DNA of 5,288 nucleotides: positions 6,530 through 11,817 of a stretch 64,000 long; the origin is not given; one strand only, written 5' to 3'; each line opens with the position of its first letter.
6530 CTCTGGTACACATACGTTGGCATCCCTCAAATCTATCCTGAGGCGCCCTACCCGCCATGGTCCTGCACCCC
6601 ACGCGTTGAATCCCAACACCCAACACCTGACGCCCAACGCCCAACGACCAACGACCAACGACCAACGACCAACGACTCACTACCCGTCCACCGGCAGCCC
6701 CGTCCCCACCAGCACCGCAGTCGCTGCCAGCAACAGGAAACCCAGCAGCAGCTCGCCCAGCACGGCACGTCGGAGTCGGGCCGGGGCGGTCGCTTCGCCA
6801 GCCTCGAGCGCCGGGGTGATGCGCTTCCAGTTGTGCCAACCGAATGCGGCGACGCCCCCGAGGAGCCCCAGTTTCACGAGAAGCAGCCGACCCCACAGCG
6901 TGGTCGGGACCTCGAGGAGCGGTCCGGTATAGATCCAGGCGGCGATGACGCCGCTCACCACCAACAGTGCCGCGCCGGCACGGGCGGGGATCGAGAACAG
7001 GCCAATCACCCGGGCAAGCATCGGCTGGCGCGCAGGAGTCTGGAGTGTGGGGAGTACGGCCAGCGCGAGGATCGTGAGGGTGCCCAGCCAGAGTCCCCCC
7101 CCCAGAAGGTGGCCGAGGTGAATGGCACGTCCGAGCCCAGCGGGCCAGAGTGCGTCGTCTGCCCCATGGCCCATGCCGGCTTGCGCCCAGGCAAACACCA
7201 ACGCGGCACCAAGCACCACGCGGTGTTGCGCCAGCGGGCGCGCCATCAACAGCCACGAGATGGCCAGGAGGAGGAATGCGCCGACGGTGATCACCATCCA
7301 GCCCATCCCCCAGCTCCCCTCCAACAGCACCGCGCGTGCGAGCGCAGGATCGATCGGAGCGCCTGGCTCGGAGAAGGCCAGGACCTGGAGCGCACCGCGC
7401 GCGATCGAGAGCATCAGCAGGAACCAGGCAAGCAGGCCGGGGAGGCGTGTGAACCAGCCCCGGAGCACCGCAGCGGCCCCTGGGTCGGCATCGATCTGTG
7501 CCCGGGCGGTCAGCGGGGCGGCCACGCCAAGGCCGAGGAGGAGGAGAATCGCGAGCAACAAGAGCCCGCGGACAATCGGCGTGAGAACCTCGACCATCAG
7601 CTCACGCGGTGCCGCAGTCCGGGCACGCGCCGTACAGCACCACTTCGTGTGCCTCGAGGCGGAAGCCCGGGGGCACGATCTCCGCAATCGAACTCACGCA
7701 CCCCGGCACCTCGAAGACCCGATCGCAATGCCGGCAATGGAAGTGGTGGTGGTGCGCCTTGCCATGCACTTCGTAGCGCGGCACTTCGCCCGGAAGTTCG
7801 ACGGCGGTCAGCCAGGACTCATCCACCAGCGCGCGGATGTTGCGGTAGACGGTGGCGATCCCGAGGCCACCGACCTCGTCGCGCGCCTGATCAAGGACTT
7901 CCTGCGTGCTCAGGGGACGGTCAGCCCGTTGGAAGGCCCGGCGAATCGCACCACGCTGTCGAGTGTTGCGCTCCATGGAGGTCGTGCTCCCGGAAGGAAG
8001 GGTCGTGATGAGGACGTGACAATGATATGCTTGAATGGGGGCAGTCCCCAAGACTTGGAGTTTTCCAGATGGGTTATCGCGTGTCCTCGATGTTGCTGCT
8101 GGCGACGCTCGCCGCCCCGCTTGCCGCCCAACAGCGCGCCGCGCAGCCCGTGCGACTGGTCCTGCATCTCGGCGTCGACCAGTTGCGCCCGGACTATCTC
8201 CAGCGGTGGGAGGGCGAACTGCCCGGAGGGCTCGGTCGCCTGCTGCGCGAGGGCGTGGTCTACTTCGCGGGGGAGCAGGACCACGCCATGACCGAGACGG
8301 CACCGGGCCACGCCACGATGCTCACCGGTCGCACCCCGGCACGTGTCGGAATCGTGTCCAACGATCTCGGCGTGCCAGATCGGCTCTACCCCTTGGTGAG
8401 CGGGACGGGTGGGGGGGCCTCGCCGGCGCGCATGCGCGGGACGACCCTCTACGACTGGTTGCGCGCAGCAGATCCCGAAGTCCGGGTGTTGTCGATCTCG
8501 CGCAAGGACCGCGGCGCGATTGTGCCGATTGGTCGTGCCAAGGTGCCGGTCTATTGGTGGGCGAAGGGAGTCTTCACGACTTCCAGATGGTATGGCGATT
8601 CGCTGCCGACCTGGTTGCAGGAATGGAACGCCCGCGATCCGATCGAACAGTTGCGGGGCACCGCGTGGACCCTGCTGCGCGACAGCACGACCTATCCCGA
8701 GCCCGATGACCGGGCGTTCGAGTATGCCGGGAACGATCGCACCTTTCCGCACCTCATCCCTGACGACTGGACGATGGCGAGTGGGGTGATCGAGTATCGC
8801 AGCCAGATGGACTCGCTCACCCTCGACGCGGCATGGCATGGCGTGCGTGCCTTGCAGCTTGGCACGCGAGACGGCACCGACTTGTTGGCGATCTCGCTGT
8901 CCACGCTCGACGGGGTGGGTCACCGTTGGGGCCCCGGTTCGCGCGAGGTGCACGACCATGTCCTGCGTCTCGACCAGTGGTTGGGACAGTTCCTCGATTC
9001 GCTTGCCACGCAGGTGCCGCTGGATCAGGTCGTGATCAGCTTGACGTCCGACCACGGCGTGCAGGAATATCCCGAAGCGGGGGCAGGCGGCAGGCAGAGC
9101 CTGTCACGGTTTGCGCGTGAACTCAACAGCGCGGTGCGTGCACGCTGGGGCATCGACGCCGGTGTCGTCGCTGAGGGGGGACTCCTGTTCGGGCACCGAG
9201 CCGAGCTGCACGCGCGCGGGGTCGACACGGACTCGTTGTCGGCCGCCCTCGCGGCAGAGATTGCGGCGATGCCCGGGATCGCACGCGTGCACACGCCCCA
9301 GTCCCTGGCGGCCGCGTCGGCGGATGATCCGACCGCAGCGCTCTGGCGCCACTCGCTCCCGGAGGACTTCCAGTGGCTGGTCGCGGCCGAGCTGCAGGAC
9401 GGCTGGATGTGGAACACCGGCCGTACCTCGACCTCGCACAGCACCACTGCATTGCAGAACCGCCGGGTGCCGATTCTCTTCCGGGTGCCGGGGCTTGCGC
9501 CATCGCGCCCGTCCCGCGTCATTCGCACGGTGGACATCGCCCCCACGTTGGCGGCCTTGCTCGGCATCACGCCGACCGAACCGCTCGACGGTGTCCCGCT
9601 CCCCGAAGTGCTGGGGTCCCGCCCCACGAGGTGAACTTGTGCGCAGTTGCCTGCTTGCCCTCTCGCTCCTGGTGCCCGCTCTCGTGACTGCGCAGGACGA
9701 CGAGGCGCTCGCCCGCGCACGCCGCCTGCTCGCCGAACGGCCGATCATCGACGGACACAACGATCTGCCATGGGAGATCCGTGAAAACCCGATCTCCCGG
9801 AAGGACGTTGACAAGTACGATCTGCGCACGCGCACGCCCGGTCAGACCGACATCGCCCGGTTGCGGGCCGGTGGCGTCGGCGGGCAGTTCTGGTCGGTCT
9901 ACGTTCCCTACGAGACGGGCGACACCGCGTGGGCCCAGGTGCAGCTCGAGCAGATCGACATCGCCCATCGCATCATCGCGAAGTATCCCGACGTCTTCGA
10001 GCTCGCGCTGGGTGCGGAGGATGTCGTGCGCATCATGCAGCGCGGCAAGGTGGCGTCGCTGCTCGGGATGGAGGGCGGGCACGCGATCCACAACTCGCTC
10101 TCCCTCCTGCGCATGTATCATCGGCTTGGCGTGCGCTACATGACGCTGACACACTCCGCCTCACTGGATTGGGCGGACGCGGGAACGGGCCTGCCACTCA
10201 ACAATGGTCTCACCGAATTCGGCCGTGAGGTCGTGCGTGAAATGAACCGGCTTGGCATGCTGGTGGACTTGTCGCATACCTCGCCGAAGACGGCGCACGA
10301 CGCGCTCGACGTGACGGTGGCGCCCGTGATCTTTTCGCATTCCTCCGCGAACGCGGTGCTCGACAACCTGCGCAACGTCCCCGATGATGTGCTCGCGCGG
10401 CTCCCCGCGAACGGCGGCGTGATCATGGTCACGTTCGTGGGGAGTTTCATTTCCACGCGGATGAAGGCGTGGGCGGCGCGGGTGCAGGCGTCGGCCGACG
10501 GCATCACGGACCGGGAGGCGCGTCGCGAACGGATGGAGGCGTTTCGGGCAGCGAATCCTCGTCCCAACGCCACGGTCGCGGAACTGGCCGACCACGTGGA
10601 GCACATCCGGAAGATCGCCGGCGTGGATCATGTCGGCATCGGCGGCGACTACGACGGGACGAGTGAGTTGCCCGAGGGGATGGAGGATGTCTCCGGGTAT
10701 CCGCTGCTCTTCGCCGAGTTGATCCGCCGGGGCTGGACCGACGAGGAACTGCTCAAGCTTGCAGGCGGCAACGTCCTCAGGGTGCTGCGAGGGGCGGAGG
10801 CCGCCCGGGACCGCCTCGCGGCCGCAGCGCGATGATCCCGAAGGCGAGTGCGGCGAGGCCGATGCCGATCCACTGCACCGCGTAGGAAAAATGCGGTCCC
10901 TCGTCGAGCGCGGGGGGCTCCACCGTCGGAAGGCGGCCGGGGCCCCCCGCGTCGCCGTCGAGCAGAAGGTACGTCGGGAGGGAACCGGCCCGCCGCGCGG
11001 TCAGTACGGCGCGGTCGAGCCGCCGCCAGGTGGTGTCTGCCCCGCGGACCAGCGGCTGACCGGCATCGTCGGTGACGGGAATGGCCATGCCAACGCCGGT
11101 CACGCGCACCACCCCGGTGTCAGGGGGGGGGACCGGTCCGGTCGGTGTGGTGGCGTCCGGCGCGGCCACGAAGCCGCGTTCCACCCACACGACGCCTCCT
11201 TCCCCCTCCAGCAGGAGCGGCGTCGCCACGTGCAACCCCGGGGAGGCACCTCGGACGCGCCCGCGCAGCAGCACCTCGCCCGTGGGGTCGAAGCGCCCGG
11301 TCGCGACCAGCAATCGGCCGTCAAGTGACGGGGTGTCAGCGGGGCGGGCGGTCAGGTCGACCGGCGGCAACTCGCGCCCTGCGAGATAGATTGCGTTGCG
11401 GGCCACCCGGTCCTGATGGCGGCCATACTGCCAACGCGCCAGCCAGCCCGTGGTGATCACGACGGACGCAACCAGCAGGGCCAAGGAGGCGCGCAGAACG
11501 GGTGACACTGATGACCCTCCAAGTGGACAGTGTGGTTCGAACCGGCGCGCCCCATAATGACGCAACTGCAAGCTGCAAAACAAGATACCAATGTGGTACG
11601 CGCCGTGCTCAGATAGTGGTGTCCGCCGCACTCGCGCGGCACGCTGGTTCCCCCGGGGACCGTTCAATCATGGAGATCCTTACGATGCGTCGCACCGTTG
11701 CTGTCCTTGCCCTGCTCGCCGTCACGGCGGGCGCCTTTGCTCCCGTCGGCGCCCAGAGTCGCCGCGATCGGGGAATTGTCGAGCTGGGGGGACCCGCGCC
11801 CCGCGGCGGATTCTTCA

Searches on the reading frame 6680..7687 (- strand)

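Call 48: search_protein_families(library=pfam, proteins=[window:6680-7687:-], max_evalue=0.00001)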
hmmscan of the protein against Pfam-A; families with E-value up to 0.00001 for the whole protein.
window:6680-7687:- (335 aa): 1 family
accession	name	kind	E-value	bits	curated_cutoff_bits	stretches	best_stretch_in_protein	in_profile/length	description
PF05425.18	CopD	-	1e-17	64.8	32.1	1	226-326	2-105/105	Copper resistance protein D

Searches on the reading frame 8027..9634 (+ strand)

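Call 48: search_protein_families(library=pfam, proteins=[window:8027-9634:+], max_evalue=0.00001)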
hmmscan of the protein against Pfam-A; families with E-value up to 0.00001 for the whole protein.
window:8027-9634:+ (535 aa): 2 families
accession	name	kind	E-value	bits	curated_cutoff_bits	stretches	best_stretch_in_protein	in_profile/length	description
PF01663.27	Phosphodiest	-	1e-30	108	23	1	45-380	1-249/342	Type I phosphodiesterase / nucleotide pyrophosphatase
PF00884.28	Sulfatase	-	4.3e-07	30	25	0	310-349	208-247/301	Sulfatase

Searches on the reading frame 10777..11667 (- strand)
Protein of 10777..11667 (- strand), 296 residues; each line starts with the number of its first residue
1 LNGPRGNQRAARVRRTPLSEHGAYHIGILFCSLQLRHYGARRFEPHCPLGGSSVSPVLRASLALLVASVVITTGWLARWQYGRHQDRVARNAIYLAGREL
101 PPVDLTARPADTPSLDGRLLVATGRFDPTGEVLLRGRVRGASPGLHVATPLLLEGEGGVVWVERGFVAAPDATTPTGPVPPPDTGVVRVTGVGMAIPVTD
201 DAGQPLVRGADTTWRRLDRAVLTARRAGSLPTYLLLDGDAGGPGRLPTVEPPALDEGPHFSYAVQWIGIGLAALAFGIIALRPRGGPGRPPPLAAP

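Call 48: search_protein_families(library=pfam, proteins=[window:10777-11667:-], max_evalue=0.00001)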
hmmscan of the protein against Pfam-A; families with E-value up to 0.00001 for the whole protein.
window:10777-11667:- (296 aa): 1 family
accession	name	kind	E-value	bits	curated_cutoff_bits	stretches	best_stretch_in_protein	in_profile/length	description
PF02104.20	SURF1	-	3e-28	100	23.4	1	69-270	3-204/205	SURF1 family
